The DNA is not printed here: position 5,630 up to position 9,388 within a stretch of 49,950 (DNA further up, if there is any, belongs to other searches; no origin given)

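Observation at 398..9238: Tandem array of three paralogous giant sigma-70-family genes next to sigK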

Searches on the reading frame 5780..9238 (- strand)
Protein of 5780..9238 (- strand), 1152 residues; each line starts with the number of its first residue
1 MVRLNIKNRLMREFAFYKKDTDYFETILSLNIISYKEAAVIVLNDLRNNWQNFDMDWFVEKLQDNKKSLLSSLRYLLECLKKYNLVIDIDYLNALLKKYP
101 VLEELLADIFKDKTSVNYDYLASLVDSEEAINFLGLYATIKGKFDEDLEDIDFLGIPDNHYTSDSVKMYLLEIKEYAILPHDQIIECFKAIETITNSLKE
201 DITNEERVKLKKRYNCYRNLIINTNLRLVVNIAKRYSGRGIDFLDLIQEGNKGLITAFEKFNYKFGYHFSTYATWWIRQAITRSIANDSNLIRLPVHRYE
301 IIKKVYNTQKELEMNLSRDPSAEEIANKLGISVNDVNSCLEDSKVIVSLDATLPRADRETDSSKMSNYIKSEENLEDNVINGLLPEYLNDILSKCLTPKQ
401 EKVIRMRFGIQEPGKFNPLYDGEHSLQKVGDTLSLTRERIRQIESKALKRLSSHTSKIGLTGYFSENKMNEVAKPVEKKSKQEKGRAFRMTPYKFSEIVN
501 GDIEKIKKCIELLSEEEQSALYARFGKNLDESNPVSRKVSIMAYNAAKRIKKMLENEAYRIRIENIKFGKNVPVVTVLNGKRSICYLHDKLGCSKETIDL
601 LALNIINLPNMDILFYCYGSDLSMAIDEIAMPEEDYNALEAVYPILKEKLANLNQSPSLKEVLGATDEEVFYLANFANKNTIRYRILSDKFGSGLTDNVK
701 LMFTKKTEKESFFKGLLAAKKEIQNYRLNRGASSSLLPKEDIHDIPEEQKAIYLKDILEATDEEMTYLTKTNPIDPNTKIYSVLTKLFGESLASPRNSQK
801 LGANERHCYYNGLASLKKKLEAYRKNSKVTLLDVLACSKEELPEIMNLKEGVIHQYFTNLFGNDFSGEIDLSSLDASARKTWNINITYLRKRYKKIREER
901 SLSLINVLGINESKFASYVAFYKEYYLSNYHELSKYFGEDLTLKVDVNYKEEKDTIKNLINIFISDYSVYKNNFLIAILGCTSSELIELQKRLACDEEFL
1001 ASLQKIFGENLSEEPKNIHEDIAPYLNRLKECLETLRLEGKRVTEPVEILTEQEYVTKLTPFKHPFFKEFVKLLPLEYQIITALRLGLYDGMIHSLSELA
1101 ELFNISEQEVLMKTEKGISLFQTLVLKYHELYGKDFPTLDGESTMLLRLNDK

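Call 3: search_protein_families(library=pfam, proteins=[window:5780-9238:-], max_evalue=0.01)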
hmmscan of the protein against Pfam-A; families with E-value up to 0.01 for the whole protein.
window:5780-9238:- (1152 aa): 5 families
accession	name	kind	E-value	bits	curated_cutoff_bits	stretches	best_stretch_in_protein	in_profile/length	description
PF04542.20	Sigma70_r2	-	8.5e-18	64.4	24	1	222-286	2-66/71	Sigma-70 region 2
PF04545.22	Sigma70_r4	-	4.7e-17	61.7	24.1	1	395-451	4-48/50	Sigma-70, region 4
PF04539.22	Sigma70_r3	-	5.8e-13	49.2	25.3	1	302-352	3-53/78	Sigma-70 region 3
PF08281.18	Sigma70_r4_2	-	0.0032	17.5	25.7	0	321-338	28-45/54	Sigma-70, region 4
PF04967.18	HTH_10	-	0.0052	17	23.1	0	317-341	21-45/53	HTH DNA binding domain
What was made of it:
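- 5780..9238 (-): Gene A, 1152 aa. Complete giant sigma: N-terminal domain, sigma 1.2-4, linker, 7 repeats, terminal domain. Pfam r2/r3/r4 (call 3).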

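Call 4: search_protein_families(library=ncbifam, proteins=[window:5780-9238:-], max_evalue=0.01)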
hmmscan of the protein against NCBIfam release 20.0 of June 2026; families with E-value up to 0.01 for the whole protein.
window:5780-9238:- (1152 aa): 45 families (the best 25 are shown)
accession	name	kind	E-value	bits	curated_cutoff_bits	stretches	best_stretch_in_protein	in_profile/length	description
NF004208.0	PRK05658.1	equivalog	1.3e-77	262.2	555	1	219-452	395-617/631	RNA polymerase sigma factor RpoD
TIGR02393.1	RpoD_Cterm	equivalog_domain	7.5e-75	251.6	354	1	219-457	3-230/238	RNA polymerase sigma factor RpoD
NF006666.0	PRK09210.1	equivalog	2.3e-73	247.6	572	1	65-453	8-358/370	RNA polymerase sigma factor RpoD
NF041931.2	MzaA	equivalog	2.7e-72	244.7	800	1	180-466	441-716/726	MZA anti-phage system associated sigma-70 family RNA polymerase sigma factor MzaA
TIGR02997.1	Sig70-cyanoRpoD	subfamily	2.7e-72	243.6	384.5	1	218-451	76-297/298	RNA polymerase sigma factor, RpoD/SigA family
NF005643.0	PRK07406.1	equivalog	5.9e-70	236.3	500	1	158-452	81-384/397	RNA polymerase sigma factor RpoD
NF005920.0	PRK07921.1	subfamily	1.2e-67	228.2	464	1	161-453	27-316/328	RNA polymerase sigma factor SigB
NF004560.0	PRK05901.1-1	equivalog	6.1e-64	217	711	1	163-455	213-505/516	RNA polymerase sigma factor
NF004561.0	PRK05901.1-3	equivalog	9.2e-63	213.1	582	1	162-455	236-526/537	RNA polymerase sigma factor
TIGR02394.1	rpoS_proteo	equivalog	1.6e-62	211.6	378.7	1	216-459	46-278/285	RNA polymerase sigma factor RpoS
NF004207.0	PRK05657.1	equivalog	4.4e-61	207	394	1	216-460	89-322/329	RNA polymerase sigma factor RpoS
NF004564.0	PRK05901.2-2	equivalog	3.1e-60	204.2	617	1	143-456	190-484/500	RNA polymerase sigma factor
NF005785.0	PRK07598.1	equivalog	4.9e-60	203.5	554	1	202-453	161-400/415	RNA polymerase sigma factor SigC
NF004615.0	PRK05949.1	subfamily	7.6e-58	195.9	530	1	212-456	87-319/327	RNA polymerase sigma factor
NF004565.0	PRK05901.2-3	equivalog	3.7e-57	194.3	484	1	209-457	246-491/501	RNA polymerase sigma factor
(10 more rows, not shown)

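Call 5: find_homologous_proteins(query=window:5780-9238:-, max_evalue=1e-10)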
Query window:5780-9238:- (1152 aa): 8000 proteins with E <= 1e-10 among 8000 candidates; the best 120 are listed.
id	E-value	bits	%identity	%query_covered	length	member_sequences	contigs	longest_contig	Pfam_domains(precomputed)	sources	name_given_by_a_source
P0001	0.0e+0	2535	99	100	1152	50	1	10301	PF04545.23,PF04542.21,PF04539.23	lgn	-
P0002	0.0e+0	2221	87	100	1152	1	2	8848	PF04545.23,PF04542.21,PF04539.23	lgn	-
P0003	0.0e+0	2006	79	100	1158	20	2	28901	PF04545.23,PF04542.21,PF04539.23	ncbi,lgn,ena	-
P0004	0.0e+0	1989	79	100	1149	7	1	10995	PF04545.23,PF04542.21,PF04539.23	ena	-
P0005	0.0e+0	1947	77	100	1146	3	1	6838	PF04545.23,PF04542.21,PF04539.23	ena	-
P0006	0.0e+0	1869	81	93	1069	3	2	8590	PF04545.23,PF04542.21,PF04539.23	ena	-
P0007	0.0e+0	1472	73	71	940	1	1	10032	PF04545.23,PF04542.21,PF04539.23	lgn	-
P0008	0.0e+0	1149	57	72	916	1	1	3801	PF04545.23,PF04542.21,PF04539.23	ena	-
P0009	0.0e+0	1146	58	72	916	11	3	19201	PF04545.23,PF04542.21,PF04539.23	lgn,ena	-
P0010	2.7e-228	779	36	100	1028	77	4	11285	PF04545.23,PF04542.21,PF04539.23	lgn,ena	-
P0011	1.8e-91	326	31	64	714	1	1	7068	PF04545.23,PF04542.21,PF04539.23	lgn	-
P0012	1.1e-90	323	31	64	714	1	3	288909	PF04545.23,PF04542.21,PF04539.23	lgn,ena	-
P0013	5.5e-90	321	34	48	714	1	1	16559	PF04545.23,PF04542.21,PF04539.23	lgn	-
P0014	7.1e-90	320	31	64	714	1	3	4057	PF04545.23,PF04542.21,PF04539.23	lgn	-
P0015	9.8e-90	320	31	64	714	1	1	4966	PF04545.23,PF04542.21,PF04539.23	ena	-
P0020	1.8e-88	316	30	64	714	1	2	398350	PF04545.23,PF04542.21,PF04539.23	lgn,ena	-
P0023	1.1e-55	207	35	39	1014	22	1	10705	PF04545.23,PF00140.26,PF04542.21,PF04539.23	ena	-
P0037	2.1e-54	203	35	41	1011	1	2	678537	PF04545.23,PF00140.26,PF04542.21,PF04539.23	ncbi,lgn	-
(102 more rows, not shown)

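Call 29: find_encoding_contigs(protein=P0037, flank=10000, max_places=2)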
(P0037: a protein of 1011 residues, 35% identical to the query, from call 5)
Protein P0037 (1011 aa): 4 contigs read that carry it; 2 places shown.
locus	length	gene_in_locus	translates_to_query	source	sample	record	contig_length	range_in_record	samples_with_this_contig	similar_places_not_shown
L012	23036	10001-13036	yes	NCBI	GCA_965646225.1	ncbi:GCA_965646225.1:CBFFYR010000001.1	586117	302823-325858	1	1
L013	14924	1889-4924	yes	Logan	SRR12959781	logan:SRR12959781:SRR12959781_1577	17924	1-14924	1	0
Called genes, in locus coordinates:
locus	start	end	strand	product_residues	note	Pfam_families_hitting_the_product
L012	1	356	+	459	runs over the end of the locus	-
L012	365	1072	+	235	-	PF01048:PNP_UDP_1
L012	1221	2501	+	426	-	PF05193:Peptidase_M16_C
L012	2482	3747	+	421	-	PF00675:Peptidase_M16, PF05193:Peptidase_M16_C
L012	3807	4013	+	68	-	PF03840:SecG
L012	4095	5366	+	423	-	PF25888:WHD_DnaB, PF07261:DnaB_2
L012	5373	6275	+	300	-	PF03969:AFG1_ATPase (weak)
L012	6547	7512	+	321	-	-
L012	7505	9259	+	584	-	PF07973:tRNA_SAD, PF00587:tRNA-synt_2b, PF03129:HGTP_anticodon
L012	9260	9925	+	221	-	PF03729:DUF308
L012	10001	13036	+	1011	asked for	PF00140:Sigma70_r1_2 (weak), PF04542:Sigma70_r2, PF04539:Sigma70_r3, PF04545:Sigma70_r4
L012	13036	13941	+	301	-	-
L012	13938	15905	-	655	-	PF00912:Transgly, PF00905:Transpeptidase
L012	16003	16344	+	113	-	-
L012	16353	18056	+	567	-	PF03485:Arg_tRNA_synt_N, PF00750:tRNA-synt_1d, PF05746:DALR_1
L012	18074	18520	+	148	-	-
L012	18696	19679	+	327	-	PF01381:HTH_3, PF12844:HTH_19, PF13560:HTH_31, PF00005:ABC_tran, PF13304:AAA_21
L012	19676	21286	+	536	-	PF12679:ABC2_membrane_2, PF10920:DUF2705, PF12730:ABC2_membrane_4 (weak)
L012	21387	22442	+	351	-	PF03462:PCRF, PF00472:RF-1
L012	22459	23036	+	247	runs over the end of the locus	PF05175:MTS, PF06325:PrmA, PF13847:Methyltransf_31, PF08241:Methyltransf_11 (weak), PF08242:Methyltransf_12 (weak), PF13649:Methyltransf_25, PF07669:Eco57I (weak)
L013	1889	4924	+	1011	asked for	PF00140:Sigma70_r1_2 (weak), PF04542:Sigma70_r2, PF04539:Sigma70_r3, PF04545:Sigma70_r4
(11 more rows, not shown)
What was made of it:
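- P0037 sits in a thrS/argS context (call 29).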

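Call 30: find_encoding_contigs(protein=P0020, flank=10000, max_places=2)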
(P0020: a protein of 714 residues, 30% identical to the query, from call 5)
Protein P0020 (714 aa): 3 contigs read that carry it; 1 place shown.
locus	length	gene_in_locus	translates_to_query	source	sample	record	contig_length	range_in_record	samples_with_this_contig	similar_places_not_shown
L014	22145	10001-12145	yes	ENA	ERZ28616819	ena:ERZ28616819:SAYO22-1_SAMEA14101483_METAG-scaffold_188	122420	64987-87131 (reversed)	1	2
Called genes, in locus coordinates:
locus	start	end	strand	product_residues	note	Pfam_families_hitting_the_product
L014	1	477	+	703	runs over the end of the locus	PF13191:AAA_16 (weak), PF23569:NBD_SMAX1, PF00004:AAA, PF17871:AAA_lid_9, PF00004:AAA, PF07724:AAA_2, PF07728:AAA_5, PF10431:ClpB_D2-small, +10 more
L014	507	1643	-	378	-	PF01522:Polysacc_deac_1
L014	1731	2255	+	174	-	PF10628:CotE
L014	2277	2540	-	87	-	PF13443:HTH_26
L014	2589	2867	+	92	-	PF00886:Ribosomal_S16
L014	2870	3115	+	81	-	PF13083:KH_KhpA-B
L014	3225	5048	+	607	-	-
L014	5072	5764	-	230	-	PF04542:Sigma70_r2, PF04545:Sigma70_r4, PF01381:HTH_3 (faint)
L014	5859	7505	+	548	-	PF04542:Sigma70_r2 (faint)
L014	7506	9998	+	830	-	PF04542:Sigma70_r2, PF04539:Sigma70_r3, PF04545:Sigma70_r4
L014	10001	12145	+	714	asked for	PF04542:Sigma70_r2, PF04539:Sigma70_r3 (weak), PF04545:Sigma70_r4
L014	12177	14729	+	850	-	PF02739:5_3_exonuc_N, PF01367:5_3_exonuc, PF22619:DNA_polI_exo1, PF00476:DNA_pol_A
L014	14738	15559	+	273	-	PF01149:Fapy_DNA_glyco, PF06831:H2TH, PF06827:zf-FPG_IleRS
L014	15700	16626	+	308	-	PF27070:HTH_Rpn_C (faint)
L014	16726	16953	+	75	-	-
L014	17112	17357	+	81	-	-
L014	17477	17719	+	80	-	-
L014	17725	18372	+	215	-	-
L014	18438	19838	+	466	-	PF09479:Flg_new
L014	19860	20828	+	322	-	PF03793:PASTA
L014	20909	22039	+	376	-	PF02661:Fic (weak)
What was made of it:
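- cotE and a polysaccharide deacetylase gene lie nearby in L014 (call 30).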

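Call 31: predict_structure(alignment_id=A3)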
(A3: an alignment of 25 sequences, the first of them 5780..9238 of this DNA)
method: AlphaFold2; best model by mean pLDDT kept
length: 1152 residues; sequences in the alignment: 25
mean_pLDDT: 70.3   pTM: 0.26
mean pLDDT of the five models: 70.3, 66.8, 61.1, 55.5, 53.2
residues with pLDDT >= 90: 8; 70-90: 768; 50-70: 208; < 50: 168
segments of 3 or more residues with pLDDT < 50: 147-164, 287-297, 342-378, 458-489, 565-575, 731-750, 1041-1060, 1138-1152
pLDDT, mean of each block of 10 residues (from residue 1): 79 78 82 81 76 68 71 83 72 77 82 79 82 82 60 33 52 72 87 86 82 86 86 67 73 88 81 82 54 41 74 77 82 72 36 28 26 41 58 77 83 75 73 69 70 53 26 28 35 72 77 82 77 69 84 75 46 51 82 84 85 87 84 86 87 84 84 68 69 79 78 85 76 30 33 70 72 80 83 72 76 78 67 74 70 80 77 70 79 71 79 82 85 85 70 76 83 75 79 84 82 66 81 75 32 35 56 75 73 74 85 77 64 52 36 31
secondary structure, 60 per line:
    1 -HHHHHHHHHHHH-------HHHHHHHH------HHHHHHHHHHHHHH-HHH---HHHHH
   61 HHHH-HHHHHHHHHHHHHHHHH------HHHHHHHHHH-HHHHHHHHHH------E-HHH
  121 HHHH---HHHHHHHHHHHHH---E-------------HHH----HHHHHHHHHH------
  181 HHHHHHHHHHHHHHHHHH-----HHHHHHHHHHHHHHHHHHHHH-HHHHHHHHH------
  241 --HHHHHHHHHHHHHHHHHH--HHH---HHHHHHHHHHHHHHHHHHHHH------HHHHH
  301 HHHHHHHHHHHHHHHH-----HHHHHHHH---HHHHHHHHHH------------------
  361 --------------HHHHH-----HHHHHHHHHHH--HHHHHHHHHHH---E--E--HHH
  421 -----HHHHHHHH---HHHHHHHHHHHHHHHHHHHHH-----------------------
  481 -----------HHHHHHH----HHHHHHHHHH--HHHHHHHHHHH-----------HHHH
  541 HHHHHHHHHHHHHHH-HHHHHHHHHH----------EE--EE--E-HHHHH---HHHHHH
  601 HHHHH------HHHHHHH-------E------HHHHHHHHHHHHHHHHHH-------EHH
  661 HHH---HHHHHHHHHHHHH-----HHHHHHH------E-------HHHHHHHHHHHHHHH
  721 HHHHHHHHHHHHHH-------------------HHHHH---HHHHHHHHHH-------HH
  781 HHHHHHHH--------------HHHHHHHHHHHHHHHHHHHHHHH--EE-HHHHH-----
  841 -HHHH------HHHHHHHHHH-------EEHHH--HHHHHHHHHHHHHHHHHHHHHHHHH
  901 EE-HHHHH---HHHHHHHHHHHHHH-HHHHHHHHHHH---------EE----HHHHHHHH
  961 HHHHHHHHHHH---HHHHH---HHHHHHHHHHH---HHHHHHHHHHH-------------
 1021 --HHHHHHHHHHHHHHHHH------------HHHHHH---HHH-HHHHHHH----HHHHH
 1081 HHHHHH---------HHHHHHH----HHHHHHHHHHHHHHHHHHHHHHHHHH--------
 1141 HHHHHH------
elements in order (helices of 4 or more, strands of 3 or more residues): H2-13 H21-28 H35-48 H56-64 H66-82 H89-98 H100-109 H118-124 H128-140 H165-174 H181-198 H204-224 H226-234 H243-260 H269-289 H296-316 H322-329 H333-342 H375-379 H385-395 H398-408 H426-433 H437-457 H492-498 H503-512 H515-525 H537-555 H557-566 H587-591 H595-605 H612-618 H633-650 H659-663 H667-679 H685-691 H706-734 H754-758 H762-771 H779-788 H803-825 H831-835 H842-845 H852-861 H876-900 H904-908 H912-925 H927-937 H953-971 H975-979 H983-993 H997-1007 H1023-1039 H1052-1057 H1065-1071 H1076-1086 H1096-1102 H1107-1132 H1141-1146
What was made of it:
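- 8759..9238 (-): A residues 1-160: acidic (pI 4.7) all-helical N-terminal domain with no known family. AlphaFold2 pLDDT about 70-83, nine helices (call 31).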

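Call 38: fold_search(model_id=the predicted structure, library=pdb)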
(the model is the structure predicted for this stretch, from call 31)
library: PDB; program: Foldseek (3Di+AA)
matches with E <= 10: 315; with E <= 0.001: 186
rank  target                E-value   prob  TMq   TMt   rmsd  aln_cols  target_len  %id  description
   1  9a58_A                3.6e-14  1.00  0.09  0.27  27.0       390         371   34  Integrative model of SIGA-RPOC by crosslinking MS and deep learning (released 2024-09-18)
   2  6dcf_F                4.8e-13  1.00  0.11  0.38  18.2       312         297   37  Crystal structure of a Mycobacterium smegmatis transcription initiation complex with Rifampicin-resistant RNA polymera (released 2018-09-05)
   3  7kin_F                7.5e-13  1.00  0.11  0.36  19.0       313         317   37  Mycobacterium tuberculosis WT RNAP transcription open promoter complex with WhiB7 promoter (released 2021-04-21)
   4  9e87_F                8.4e-13  1.00  0.11  0.39  18.6       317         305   39  De Novo Mycobacterium tuberculosis transcription initiation pre-RPO promoter complex with open Beta' clamp (RNA Polyme (released 2025-10-01)
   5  9ynp_F                8.7e-13  1.00  0.11  0.38  18.9       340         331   33  Cryo-EM structure of Escherichia coli transcription initiation complex with GpA and pseudouridimycin (PUM) (released 2026-04-08)
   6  5tw1_F                8.7e-13  1.00  0.11  0.38  18.6       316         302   39  Crystal structure of a Mycobacterium smegmatis transcription initiation complex with RbpA (released 2017-01-18)
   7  6ccv_F                9.5e-13  1.00  0.11  0.38  18.4       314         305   38  Crystal structure of a Mycobacterium smegmatis RNA polymerase transcription initiation complex with inhibitor Rifampic (released 2018-08-15)
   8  7p5x_AF               9.5e-13  1.00  0.11  0.37  18.8       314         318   38  Mycobacterial RNAP with transcriptional activator PafBC (released 2021-12-22)
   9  6vvt_F                1.0e-12  1.00  0.11  0.39  18.2       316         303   38  Crystal structure of a Mycobacterium smegmatis transcription initiation complex with Rifampicin-resistant RNA polymera (released 2020-10-21)
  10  5vi8_F                1.2e-12  1.00  0.11  0.37  18.7       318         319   38  Structure of a mycobacterium smegmatis transcription initiation complex with an upstream-fork promoter fragment (released 2017-04-26)
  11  6c04_F                1.5e-12  1.00  0.11  0.37  18.6       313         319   37  Mtb RNAP Holo/RbpA/double fork DNA -closed clamp (released 2018-03-28)
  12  8r3m_F                1.7e-12  1.00  0.11  0.38  18.9       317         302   38  Mycobacterium smegnatis RNA polymerase transcription initiation complex with SigmaA, RbpA, HelD N-terminal, CO and PCh (released 2024-10-02)
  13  9uma_F                1.7e-12  1.00  0.10  0.32  18.5       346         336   36  CryoEM structure of T.thermophilus transcription initiation complex bound to Gp4A-C, -1 dA in the template DNA strand (released 2025-10-22)
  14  8r2m_F                1.7e-12  1.00  0.11  0.38  18.7       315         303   38  Mycobacterium smegnatis RNA polymerase transcription initiation complex with SigmaA, RbpA, HelD N-terminal domain and  (released 2024-10-02)
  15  7rdq_F                1.9e-12  1.00  0.11  0.34  18.8       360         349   35  Cryo-EM structure of Thermus thermophilus reiterative transcription complex with 11nt oligo-G RNA (released 2022-02-02)
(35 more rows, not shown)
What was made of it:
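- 5780..9238 (-): Foldseek top hits are SigA chains (call 38).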

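Call 56: search_protein_families(library=phrogs, proteins=[window:5780-9238:-], max_evalue=0.001)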
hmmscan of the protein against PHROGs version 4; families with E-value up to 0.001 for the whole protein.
window:5780-9238:- (1152 aa): 2 families
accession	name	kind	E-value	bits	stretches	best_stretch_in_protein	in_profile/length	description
phrog_351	-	transcription regulation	3e-65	222.3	1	200-518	486-764/928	RNA polymerase sigma factor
phrog_21612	-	transcription regulation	7e-11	42.3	1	222-344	19-133/600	RNA polymerase sigma factor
